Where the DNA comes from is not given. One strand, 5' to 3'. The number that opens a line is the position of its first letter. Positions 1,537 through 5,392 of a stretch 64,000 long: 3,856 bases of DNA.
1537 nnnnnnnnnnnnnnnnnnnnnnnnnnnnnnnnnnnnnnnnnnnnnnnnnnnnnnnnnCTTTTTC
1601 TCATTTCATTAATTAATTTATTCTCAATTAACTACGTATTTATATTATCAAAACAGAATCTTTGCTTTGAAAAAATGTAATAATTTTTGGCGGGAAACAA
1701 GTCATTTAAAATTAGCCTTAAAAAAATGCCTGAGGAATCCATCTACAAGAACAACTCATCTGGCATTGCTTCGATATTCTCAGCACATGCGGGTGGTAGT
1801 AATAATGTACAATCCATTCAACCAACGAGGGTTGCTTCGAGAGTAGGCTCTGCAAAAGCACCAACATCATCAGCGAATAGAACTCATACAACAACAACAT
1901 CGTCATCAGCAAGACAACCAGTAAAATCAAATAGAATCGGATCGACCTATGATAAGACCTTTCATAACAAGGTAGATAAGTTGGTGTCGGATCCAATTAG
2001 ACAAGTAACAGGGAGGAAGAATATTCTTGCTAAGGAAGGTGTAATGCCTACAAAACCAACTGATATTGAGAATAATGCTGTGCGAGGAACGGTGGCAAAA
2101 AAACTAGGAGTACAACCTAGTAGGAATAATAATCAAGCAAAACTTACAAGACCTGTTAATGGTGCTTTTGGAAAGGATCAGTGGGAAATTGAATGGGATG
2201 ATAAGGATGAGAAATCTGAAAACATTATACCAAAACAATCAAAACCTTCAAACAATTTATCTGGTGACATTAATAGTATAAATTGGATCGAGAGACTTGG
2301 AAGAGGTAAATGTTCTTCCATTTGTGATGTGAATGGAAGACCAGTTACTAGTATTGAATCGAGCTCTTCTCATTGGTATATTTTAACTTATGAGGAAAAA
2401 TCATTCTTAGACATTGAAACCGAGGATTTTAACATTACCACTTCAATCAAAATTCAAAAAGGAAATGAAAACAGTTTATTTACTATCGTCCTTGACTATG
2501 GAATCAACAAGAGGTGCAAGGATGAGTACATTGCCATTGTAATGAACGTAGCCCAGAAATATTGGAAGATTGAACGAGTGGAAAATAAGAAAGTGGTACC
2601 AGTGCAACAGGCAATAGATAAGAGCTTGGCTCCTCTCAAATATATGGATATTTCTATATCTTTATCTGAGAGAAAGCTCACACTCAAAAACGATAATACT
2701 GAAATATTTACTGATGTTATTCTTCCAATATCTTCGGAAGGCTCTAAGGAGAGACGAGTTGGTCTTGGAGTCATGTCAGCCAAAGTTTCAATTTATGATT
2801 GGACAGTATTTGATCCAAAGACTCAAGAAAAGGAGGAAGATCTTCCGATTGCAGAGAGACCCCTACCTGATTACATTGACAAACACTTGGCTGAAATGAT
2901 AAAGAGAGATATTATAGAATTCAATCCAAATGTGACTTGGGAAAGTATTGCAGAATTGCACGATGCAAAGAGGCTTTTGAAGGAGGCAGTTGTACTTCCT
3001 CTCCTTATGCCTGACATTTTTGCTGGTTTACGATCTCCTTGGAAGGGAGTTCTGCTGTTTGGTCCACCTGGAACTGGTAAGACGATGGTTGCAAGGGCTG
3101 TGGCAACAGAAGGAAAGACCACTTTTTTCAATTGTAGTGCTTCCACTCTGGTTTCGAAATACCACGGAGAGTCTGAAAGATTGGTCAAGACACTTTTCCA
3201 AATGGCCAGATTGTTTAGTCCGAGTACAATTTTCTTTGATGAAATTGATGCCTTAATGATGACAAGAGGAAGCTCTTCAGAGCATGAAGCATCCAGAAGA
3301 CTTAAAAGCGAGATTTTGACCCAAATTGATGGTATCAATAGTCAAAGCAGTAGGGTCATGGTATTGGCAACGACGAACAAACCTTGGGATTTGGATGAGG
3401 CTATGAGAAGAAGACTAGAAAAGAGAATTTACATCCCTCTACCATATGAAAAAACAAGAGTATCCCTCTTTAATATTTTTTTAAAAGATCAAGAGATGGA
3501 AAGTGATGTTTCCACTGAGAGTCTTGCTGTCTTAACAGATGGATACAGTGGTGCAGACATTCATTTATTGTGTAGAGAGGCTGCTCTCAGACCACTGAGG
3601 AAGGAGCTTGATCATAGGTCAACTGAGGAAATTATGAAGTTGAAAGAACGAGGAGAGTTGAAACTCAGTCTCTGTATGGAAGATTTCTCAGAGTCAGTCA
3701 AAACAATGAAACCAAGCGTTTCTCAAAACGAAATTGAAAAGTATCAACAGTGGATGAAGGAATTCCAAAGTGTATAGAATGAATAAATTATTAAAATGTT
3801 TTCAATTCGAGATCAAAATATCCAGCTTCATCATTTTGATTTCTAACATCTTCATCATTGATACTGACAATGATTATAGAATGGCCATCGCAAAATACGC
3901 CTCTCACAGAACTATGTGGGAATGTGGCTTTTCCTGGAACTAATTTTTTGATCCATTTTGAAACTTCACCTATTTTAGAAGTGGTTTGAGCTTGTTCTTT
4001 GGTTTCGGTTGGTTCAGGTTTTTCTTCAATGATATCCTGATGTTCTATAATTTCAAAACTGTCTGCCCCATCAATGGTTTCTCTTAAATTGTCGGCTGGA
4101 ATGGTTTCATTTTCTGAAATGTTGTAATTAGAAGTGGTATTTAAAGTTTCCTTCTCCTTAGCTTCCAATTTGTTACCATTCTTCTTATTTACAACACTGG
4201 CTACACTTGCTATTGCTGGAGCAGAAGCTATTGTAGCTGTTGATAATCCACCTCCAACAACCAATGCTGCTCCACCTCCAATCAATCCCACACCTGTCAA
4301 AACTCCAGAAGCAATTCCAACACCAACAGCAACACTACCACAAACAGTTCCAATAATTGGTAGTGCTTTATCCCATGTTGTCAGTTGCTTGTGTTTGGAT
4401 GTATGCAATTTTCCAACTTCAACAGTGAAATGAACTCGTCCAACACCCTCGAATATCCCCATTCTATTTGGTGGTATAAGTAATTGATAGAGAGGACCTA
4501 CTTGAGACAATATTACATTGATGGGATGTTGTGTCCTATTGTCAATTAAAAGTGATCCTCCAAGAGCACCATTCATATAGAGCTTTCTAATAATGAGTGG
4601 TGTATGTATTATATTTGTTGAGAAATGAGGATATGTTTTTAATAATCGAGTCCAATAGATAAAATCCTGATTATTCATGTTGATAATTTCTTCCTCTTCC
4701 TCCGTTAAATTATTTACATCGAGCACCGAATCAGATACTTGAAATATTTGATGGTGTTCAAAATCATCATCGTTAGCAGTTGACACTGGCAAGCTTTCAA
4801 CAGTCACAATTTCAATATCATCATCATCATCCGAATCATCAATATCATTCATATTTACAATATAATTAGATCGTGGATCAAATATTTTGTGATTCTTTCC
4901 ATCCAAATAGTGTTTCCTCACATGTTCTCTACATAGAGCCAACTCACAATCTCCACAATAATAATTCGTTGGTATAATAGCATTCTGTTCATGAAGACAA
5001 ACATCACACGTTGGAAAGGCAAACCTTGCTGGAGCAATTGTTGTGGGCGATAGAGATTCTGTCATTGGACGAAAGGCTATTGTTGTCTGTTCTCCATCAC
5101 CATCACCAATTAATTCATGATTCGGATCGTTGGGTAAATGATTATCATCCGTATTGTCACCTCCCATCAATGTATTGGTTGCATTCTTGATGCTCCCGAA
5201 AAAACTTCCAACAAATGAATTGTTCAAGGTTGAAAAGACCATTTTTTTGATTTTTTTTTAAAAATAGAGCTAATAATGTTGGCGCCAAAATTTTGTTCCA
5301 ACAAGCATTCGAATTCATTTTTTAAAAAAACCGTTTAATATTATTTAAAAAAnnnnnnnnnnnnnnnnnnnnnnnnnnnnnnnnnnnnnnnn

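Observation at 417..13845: E2F-type GC boxes mark promoters of replication and cell-cycle genes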

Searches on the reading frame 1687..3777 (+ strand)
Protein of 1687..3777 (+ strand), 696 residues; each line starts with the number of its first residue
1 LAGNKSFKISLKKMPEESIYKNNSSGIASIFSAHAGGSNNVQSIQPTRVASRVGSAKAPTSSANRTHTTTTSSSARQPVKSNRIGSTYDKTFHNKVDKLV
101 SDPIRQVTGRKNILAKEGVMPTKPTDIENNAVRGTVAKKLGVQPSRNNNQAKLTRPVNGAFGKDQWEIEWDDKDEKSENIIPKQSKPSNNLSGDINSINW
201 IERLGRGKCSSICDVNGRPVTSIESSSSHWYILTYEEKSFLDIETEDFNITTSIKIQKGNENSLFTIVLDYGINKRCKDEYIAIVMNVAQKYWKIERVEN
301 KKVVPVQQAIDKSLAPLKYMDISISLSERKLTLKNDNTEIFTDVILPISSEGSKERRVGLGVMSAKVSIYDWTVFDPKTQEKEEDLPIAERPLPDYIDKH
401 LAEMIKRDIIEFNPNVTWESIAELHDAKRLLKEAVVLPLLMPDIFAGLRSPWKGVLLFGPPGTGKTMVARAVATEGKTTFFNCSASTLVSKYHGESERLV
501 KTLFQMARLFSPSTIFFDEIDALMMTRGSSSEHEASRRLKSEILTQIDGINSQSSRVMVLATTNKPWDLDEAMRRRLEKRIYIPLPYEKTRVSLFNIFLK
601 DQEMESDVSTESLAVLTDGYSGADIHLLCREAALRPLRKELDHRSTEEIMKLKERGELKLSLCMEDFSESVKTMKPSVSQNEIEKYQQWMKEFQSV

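Call 10: search_protein_families(library=pfam, proteins=[window:1687-3777:+])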
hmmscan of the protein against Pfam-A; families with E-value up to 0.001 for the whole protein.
window:1687-3777:+ (696 aa): 4 families
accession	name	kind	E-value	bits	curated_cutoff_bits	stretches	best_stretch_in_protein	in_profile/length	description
PF00004.35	AAA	-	2.4e-39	135.2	21.2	1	455-585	1-131/131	ATPase family associated with various cellular activities (AAA)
PF17862.7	AAA_lid_3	-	1.6e-13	50.3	27.2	1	607-650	1-44/45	AAA+ lid domain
PF09336.16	Vps4_C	-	9.3e-09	35.6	21.3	1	658-693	25-60/61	Vps4 C terminal oligomerisation domain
PF07728.20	AAA_5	-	0.00014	22.3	22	1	454-576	1-138/139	AAA domain (dynein-related subfamily)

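Call 11: find_encoding_contigs(protein=window:1726-3777:+, flank=3000, max_places=4)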
Protein window:1726-3777:+ (683 aa): no gene with exactly this product is on record in the collection.

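Call 24: find_homologous_proteins(query=window:1726-3777:+, max_evalue=1e-30)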
Query window:1726-3777:+ (683 aa): 3369 proteins with E <= 1e-30 among 8000 candidates; the best 120 are listed.
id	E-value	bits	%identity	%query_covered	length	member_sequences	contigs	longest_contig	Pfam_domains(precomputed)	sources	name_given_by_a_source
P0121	0.0e+0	1526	100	100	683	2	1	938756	PF09336.17,PF00004.36,PF17862.8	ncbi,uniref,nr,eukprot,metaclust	ncbi:katanin p60 subunit [Naegleria gruberi]|uniref:Katanin p60 ATPase-containing subunit A1 n=1 Tax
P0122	0.0e+0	1033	69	99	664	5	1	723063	PF09336.17,PF00004.36,PF17862.8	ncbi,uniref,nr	ncbi:hypothetical protein FDP41_008973 [Naegleria fowleri]|uniref:Katanin p60 ATPase-containing subu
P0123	5.1e-220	751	55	99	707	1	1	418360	PF09336.17,PF00004.36,PF17862.8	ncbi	ncbi:hypothetical protein ABK040_013838 [Willaertia magna]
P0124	1.5e-168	581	48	86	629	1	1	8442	PF09336.17,PF00004.36,PF17862.8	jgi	jgi:ATP-dependent 26S proteasome regulatory subunit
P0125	1.4e-165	571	59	67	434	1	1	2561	-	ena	-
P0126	1.3e-162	561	46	94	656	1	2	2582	PF09336.17,PF00004.36,PF17862.8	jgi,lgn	jgi:ATP-dependent 26S proteasome regulatory subunit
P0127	4.7e-158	546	44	92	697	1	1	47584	PF09336.17,PF00004.36,PF17862.8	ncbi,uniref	ncbi:katanin p60 ATPase-containing subunit [Acrasis kona]|uniref:Katanin p60 ATPase-containing subun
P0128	1.9e-151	524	45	84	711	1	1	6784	PF09336.17,PF00004.36,PF17862.8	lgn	-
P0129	4.7e-144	500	57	60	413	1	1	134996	PF09336.17,PF00004.36,PF17862.8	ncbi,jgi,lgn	jgi:katanin p60 ATPase-containing subunit A1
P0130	6.7e-129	450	44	73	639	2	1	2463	PF09336.17,PF00004.36,PF17862.8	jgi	-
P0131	3.8e-128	447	43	73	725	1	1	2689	PF09336.17,PF06439.19,PF00004.36,PF17862.8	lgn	-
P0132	9.5e-124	433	48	66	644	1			PF09336.17,PF13479.13,PF00004.36,PF17862.8,PF07728.21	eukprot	eukprot:GGOE01019423.1.p1 GENE.GGOE01019423.1~~GGOE01019423.1.p1 ORF type:complete len:645 (-),score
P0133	1.6e-120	422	46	66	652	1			PF09336.17,PF00004.36,PF17862.8,PF07728.21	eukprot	eukprot:EG_transcript_4602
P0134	2.4e-113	398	59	44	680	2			PF00004.36,PF17862.8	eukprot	eukprot:TRINITY_DN5723_c0_g1_i2.p1 TRINITY_DN5723_c0_g1~~TRINITY_DN5723_c0_g1_i2.p1 ORF type:complet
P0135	2.2e-112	395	59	44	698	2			PF09336.17,PF00004.36,PF17862.8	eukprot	eukprot:CAMPEP_0114562350 /NCGR_PEP_ID=MMETSP0114-20121206/12482_1 /TAXON_ID=31324 /ORGANISM="Goniom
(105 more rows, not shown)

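Call 28: find_encoding_contigs(protein=P0122, flank=10000, max_places=3)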
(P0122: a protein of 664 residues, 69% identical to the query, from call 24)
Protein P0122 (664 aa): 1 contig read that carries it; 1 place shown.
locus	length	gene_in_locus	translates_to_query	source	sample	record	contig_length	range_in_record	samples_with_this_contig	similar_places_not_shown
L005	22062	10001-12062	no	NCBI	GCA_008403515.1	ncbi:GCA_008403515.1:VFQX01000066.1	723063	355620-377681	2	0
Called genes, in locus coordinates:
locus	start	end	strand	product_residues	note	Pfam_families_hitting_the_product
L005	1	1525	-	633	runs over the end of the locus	-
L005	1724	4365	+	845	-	-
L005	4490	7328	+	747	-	PF25390:WD40_RLD, PF13540:RCC1_2 (weak), PF00415:RCC1, PF25390:WD40_RLD, PF00415:RCC1 (weak), PF00169:PH, PF15409:PH_8 (faint)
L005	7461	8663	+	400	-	-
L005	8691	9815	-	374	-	PF08799:PRP4, PF02840:Prp18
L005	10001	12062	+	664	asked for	PF00004:AAA, PF17862:AAA_lid_3, PF09336:Vps4_C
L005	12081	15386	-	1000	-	PF08389:Xpo1, PF19282:Exportin-T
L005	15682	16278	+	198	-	-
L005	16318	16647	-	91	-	-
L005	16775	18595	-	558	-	PF00069:Pkinase, PF07714:PK_Tyr_Ser-Thr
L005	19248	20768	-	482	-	PF00487:FA_desaturase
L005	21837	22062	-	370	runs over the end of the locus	-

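Call 29: find_encoding_contigs(protein=P0123, flank=10000, max_places=2)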
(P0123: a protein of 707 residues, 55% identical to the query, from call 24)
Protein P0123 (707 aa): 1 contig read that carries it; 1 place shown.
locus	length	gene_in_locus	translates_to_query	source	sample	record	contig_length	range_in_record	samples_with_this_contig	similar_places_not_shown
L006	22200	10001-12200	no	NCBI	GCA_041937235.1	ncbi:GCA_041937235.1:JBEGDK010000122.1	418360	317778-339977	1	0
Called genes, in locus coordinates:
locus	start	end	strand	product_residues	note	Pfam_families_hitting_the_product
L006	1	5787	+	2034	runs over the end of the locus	PF14429:DOCK-C2, PF28208:TPR_DOCK9, PF00618:RasGEF_N, PF00617:RasGEF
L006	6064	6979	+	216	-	PF24768:ARM_ARMC5, PF25598:ARM_PUB (weak), PF00514:Arm (faint)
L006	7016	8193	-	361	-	PF00069:Pkinase, PF07714:PK_Tyr_Ser-Thr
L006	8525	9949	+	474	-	PF01704:UDPGP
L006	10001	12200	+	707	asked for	PF00004:AAA, PF17862:AAA_lid_3, PF09336:Vps4_C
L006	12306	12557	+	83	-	-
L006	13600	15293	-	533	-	PF00128:Alpha-amylase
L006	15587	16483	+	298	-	PF00226:DnaJ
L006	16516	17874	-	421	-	PF00651:BTB, PF07707:BACK, PF00917:MATH, PF22486:MATH_2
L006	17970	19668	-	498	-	PF00232:Glyco_hydro_1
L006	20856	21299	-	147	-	-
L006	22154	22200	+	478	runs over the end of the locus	PF25390:WD40_RLD, PF13540:RCC1_2 (faint), PF00415:RCC1 (faint)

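Call 40: list_cluster_members(proteins=[P0121, P0001])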
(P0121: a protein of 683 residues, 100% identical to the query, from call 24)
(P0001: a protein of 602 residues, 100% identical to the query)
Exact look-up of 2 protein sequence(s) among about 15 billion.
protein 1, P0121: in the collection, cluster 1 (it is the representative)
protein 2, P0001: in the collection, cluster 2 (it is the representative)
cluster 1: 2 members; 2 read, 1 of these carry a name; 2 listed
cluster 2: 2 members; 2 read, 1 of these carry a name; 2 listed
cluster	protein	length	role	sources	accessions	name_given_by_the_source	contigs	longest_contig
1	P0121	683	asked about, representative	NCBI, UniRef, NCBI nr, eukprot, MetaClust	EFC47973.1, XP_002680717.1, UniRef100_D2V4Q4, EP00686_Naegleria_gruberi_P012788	katanin p60 subunit [Naegleria gruberi] | Katanin p60 ATPase-containing subunit A1 n=1 Tax=Naegleria gruberi TaxID=5762 ... | XP_002680717.1 katanin p60 subunit [Naegleria gruberi strain NEG-M]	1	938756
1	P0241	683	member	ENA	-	-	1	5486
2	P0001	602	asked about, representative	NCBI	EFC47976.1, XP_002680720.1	predicted protein, partial [Naegleria gruberi]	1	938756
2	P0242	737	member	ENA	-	-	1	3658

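Call 87: find_encoding_contigs(protein=P0127, flank=3000, max_places=1)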
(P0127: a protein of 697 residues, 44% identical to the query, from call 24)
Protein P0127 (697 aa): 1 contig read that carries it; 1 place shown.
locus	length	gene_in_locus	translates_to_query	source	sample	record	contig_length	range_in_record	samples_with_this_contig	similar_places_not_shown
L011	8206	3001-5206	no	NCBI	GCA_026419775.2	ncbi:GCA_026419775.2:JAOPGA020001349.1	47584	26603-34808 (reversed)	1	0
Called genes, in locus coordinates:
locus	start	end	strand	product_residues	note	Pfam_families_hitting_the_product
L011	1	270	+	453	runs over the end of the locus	-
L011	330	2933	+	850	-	PF00069:Pkinase, PF07714:PK_Tyr_Ser-Thr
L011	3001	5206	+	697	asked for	PF00004:AAA, PF17862:AAA_lid_3, PF09336:Vps4_C (weak)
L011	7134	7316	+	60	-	-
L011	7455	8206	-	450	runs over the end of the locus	PF24807:WD40_CDC20-Fz, PF24105:Beta-prop_CAF1B_HIR1, PF24780:WD40_MABP1-WDR62_1st, PF24796:WDR55, PF24817:WD40_WDHD1_1st, PF25173:Beta-prop_WDR3_1st, PF25391:WD40_Gbeta, PF25460:Beta-prop_Aladin, +26 more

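Call 88: find_encoding_contigs(protein=P0124, flank=3000, max_places=1)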
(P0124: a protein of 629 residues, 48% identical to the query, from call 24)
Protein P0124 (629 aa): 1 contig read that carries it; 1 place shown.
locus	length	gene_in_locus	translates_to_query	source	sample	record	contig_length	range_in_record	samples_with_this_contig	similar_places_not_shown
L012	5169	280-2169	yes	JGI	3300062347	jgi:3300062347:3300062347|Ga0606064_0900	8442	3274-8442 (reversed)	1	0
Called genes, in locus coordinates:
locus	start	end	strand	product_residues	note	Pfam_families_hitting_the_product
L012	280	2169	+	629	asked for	PF00004:AAA, PF17862:AAA_lid_3, PF09336:Vps4_C (weak)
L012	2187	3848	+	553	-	-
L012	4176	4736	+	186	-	-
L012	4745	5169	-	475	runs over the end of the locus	PF20867:UVSSA_N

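Call 95: search_solved_structures(query=L011:330-1154:+, max_evalue=1e-40)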
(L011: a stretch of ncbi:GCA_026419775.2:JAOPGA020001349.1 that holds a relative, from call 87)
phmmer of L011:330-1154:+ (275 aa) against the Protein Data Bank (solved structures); distinct sequences matched with E-value up to 1e-40: 22.
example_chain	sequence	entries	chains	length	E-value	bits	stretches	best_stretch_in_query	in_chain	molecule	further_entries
4apc_A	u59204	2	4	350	5.8e-85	288.3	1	1-266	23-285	SERINE/THREONINE-PROTEIN KINASE NEK1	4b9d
8ej4_K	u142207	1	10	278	4.6e-59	203.4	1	2-255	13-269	Serine/threonine-protein kinase Nek7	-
9h59_C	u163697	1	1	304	5.9e-59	203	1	2-255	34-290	Serine/threonine-protein kinase Nek7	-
9nfq_C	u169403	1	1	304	6e-59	203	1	2-255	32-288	Serine/threonine-protein kinase Nek7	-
2wqm_A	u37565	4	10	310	6.3e-59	202.9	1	2-255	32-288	SERINE/THREONINE-PROTEIN KINASE NEK7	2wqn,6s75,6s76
8ws0_A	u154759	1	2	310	1.2e-58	202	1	2-255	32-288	Serine/threonine-protein kinase Nek7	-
8sxn_A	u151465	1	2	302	1.7e-58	201.5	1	2-255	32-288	Serine/threonine-protein kinase Nek7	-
5de2_A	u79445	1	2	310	2.3e-58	201.1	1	2-255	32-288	Serine/threonine-protein kinase Nek7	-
6s73_A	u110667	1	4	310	3.1e-58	200.6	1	2-255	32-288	Serine/threonine-protein kinase Nek7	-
8ws1_A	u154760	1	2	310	3.2e-58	200.6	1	2-255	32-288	Serine/threonine-protein kinase Nek7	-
6tm5_Q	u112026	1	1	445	7.1e-58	199.5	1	2-270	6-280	Serine/threonine-protein kinase Nek2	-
6tm5_S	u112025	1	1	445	7.2e-58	199.5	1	2-270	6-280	Serine/threonine-protein kinase Nek2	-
2w5a_A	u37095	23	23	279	1.2e-57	198.7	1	2-261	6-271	SERINE/THREONINE-PROTEIN KINASE NEK2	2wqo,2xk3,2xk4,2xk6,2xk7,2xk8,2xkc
4a4x_A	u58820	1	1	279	1.7e-57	198.3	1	2-261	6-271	SERINE/THREONINE-PROTEIN KINASE NEK2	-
6npy_B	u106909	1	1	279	2.1e-57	198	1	4-255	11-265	Interferon-induced, double-stranded RNA-activated protein kinase,Serine/threonine-protein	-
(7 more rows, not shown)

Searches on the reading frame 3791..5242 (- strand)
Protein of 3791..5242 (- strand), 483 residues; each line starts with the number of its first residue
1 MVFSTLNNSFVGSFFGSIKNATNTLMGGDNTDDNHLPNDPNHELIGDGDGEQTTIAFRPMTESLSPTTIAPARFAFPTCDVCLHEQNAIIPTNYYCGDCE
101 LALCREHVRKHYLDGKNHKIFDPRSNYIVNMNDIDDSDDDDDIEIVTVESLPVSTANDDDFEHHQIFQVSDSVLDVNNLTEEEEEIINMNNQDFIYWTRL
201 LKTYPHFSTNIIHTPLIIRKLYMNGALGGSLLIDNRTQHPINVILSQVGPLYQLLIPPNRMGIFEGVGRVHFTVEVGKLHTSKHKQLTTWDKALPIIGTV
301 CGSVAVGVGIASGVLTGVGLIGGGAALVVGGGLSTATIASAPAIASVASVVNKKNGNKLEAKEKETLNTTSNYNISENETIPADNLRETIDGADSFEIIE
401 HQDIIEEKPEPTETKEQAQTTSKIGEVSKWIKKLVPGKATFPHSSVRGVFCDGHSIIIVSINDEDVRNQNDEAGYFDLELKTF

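Call 10: search_protein_families(library=pfam, proteins=[window:3791-5242:-])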
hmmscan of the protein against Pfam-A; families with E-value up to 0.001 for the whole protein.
window:3791-5242:- (483 aa): 0 families

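Call 49: search_protein_families(library=pfam, proteins=[window:3791-5242:-], max_evalue=1)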
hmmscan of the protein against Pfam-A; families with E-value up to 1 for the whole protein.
window:3791-5242:- (483 aa): 1 family
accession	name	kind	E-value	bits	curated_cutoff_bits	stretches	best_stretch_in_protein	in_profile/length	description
PF22586.1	ANCHR-like_BBOX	-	0.11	13.1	27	1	79-119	2-38/39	ANCHR-like B-box zinc-binding domain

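Call 51: search_solved_structures(query=window:3791-5242:-, max_evalue=1)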
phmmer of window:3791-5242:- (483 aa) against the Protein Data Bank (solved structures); distinct sequences matched with E-value up to 1: 1.
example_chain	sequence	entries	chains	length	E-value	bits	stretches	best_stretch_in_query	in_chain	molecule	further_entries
7ufl_A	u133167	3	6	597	0.15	13.8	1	178-253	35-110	Angiotensin-converting enzyme 2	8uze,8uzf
